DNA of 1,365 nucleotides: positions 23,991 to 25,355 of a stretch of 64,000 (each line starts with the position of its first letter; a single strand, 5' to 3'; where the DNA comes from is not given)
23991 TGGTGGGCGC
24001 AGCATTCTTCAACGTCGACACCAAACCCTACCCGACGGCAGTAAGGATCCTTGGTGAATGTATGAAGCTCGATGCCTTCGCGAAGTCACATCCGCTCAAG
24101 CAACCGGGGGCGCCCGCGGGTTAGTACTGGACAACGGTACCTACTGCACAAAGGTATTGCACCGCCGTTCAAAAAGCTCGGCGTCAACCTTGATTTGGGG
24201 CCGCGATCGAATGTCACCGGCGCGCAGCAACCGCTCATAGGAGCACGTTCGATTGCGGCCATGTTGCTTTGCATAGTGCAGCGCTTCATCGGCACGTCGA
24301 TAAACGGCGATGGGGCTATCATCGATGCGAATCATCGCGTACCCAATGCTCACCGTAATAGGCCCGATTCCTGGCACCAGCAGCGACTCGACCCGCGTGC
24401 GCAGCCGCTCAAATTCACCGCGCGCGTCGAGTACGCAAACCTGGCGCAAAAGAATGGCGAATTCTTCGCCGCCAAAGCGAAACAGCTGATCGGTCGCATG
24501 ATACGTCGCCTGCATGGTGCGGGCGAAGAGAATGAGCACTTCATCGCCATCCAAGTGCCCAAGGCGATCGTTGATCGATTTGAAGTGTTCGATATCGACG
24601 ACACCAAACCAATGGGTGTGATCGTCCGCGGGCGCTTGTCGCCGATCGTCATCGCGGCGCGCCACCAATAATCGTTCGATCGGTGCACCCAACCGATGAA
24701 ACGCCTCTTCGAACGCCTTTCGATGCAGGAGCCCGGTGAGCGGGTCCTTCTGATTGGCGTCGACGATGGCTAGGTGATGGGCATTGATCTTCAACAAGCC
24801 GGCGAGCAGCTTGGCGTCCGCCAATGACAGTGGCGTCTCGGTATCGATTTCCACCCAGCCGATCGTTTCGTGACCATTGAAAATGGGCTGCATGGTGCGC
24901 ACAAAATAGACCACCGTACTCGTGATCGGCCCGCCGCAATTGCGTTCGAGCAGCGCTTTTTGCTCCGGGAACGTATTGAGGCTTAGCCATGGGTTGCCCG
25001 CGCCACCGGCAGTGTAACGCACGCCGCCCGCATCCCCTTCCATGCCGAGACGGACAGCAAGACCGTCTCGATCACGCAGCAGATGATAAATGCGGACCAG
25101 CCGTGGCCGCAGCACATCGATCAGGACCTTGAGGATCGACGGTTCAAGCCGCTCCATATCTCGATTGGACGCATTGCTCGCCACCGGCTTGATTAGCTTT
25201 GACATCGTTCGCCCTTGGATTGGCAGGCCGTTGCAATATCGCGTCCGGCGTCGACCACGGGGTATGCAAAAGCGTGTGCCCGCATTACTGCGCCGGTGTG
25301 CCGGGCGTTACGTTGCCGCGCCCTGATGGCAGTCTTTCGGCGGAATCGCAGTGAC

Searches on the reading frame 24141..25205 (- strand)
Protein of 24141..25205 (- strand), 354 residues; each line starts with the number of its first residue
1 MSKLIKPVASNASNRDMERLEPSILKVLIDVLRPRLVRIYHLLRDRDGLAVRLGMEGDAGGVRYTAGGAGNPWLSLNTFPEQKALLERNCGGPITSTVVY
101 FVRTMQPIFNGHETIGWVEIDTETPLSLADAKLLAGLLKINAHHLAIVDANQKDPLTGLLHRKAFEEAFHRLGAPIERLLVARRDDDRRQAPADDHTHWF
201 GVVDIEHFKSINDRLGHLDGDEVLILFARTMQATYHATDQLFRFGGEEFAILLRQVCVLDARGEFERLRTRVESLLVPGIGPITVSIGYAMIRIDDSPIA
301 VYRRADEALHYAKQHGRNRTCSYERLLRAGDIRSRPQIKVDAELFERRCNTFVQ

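Call 103: search_protein_families(library=pfam, proteins=[window:24141-25205:-], max_evalue=0.001)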
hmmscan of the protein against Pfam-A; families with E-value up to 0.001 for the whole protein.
window:24141-25205:- (354 aa): 1 family
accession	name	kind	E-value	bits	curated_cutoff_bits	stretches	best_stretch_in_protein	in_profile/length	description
PF00990.26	GGDEF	-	3.5e-27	95.6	23.8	1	154-319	4-161/161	Diguanylate cyclase, GGDEF domain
